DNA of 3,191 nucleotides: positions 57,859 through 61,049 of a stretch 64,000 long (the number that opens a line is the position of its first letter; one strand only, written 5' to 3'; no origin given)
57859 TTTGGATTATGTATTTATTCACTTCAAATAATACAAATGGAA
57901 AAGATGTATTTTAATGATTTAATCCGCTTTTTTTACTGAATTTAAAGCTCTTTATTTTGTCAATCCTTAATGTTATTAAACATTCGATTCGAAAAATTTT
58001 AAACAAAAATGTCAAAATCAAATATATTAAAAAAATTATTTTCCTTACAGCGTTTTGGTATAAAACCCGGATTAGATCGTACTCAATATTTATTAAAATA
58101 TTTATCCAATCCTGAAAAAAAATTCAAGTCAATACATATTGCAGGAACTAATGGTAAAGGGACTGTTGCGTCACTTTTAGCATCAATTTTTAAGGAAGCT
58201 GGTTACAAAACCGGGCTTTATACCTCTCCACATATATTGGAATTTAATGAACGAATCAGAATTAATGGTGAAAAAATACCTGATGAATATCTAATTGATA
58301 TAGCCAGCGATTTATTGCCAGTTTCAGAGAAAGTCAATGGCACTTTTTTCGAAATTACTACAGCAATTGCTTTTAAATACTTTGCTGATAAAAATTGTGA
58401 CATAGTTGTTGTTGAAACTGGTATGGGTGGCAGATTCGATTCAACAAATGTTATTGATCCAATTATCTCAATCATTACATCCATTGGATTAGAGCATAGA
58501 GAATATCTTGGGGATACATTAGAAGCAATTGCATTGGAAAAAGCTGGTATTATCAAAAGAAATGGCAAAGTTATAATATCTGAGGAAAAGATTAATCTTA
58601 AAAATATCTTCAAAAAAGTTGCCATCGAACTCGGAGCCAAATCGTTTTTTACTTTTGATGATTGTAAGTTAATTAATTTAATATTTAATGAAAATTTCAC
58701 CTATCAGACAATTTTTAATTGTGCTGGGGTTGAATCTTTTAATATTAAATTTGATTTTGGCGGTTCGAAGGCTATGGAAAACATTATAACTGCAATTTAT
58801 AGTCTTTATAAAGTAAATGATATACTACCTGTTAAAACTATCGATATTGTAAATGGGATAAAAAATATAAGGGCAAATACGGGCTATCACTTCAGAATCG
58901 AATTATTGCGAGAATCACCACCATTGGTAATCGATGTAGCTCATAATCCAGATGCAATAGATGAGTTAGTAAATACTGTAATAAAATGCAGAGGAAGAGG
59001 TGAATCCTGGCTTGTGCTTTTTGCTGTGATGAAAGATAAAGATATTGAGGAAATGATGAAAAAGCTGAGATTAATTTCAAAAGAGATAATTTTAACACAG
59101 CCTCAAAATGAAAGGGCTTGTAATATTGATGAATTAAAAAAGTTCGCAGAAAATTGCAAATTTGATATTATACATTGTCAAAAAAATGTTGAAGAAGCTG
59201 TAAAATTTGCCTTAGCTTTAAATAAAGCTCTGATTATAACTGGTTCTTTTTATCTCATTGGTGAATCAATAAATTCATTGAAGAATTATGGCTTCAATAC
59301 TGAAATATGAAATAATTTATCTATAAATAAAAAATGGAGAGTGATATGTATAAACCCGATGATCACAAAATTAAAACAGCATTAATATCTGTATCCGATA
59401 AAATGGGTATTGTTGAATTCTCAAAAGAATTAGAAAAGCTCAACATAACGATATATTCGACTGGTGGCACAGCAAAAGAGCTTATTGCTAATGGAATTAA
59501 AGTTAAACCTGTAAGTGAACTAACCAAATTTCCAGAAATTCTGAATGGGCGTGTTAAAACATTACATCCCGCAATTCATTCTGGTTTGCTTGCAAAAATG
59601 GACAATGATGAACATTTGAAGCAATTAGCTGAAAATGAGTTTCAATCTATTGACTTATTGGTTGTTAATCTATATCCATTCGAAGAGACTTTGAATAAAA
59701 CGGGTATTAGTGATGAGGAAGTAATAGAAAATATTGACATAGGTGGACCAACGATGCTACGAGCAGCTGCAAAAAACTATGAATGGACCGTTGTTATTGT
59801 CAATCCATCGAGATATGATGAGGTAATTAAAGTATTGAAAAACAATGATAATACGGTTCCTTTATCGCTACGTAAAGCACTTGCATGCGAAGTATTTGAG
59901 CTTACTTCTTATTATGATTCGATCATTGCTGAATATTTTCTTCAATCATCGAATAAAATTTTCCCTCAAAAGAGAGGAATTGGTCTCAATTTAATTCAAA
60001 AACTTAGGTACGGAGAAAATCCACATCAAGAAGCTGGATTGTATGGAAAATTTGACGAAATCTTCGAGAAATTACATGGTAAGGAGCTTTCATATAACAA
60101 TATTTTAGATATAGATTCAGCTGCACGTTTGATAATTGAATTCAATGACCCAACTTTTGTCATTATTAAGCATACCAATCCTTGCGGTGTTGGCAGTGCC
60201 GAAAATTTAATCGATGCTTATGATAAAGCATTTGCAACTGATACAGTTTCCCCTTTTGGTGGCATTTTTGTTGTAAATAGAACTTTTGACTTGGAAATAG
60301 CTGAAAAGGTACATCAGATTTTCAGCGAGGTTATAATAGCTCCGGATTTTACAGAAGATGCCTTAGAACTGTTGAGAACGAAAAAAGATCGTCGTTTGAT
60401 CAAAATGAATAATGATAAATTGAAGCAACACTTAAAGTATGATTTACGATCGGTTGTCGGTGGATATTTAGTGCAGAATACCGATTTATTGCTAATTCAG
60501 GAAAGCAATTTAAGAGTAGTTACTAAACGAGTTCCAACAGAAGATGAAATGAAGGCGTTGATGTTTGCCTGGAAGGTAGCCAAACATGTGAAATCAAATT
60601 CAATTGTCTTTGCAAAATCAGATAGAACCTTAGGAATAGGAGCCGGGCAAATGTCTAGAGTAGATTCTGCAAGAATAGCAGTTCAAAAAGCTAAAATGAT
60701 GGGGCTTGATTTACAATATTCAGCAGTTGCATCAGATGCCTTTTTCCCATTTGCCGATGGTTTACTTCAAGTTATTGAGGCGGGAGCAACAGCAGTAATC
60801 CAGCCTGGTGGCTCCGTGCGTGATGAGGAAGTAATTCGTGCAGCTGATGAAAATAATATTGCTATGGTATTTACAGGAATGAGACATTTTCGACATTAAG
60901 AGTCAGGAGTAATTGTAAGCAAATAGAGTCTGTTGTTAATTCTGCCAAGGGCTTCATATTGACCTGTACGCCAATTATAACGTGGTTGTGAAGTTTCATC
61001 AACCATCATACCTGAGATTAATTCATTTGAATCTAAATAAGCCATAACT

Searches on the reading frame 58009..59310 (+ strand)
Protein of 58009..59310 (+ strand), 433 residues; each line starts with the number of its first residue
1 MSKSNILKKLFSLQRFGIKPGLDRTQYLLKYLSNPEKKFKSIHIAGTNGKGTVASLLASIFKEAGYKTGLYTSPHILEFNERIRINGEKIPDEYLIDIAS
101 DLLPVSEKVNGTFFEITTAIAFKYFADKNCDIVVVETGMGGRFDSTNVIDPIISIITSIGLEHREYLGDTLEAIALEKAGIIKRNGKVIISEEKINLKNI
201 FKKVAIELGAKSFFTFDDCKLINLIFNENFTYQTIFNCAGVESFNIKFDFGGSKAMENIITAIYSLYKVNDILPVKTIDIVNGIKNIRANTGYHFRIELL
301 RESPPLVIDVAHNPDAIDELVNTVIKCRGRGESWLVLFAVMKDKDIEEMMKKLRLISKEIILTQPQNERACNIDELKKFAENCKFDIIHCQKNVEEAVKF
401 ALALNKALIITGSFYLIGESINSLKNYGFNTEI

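Call 91: search_protein_families(library=pfam, proteins=[window:58009-59310:+], max_evalue=0.00001)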
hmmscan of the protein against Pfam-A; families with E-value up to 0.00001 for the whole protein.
window:58009-59310:+ (433 aa): 2 families
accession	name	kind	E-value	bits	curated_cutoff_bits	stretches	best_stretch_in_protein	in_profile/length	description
PF08245.18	Mur_ligase_M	-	1.3e-14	55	24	1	44-264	1-198/200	Mur ligase middle domain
PF02875.26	Mur_ligase_C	-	2.6e-13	51.3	28.4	1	296-404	2-114/127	Mur ligase, glutamate ligase domain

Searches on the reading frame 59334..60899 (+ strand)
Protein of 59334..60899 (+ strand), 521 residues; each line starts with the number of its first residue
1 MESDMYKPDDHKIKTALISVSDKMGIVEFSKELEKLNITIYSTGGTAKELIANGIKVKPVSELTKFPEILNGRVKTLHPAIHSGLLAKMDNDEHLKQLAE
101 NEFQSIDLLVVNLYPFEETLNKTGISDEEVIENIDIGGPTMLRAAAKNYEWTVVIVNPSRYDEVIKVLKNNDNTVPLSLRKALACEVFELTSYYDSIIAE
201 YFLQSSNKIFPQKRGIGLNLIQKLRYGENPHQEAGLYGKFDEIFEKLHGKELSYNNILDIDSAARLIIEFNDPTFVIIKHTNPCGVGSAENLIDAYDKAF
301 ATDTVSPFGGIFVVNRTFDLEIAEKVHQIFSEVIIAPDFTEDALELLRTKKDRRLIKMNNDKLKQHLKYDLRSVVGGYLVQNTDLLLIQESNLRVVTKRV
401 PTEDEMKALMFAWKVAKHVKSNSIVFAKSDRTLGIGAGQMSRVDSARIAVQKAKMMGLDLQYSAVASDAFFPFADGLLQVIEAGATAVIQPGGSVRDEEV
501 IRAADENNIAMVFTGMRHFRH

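Call 91: search_protein_families(library=pfam, proteins=[window:59334-60899:+], max_evalue=0.00001)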
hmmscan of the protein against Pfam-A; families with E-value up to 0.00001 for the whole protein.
window:59334-60899:+ (521 aa): 2 families
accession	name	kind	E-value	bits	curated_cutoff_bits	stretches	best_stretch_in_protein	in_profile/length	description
PF01808.24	AICARFT_IMPCHas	-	8.7e-115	383.9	25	1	145-452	1-311/311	AICARFT/IMPCHase bienzyme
PF02142.27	MGS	-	2.9e-23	82.2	24.1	1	25-140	1-94/94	MGS-like domain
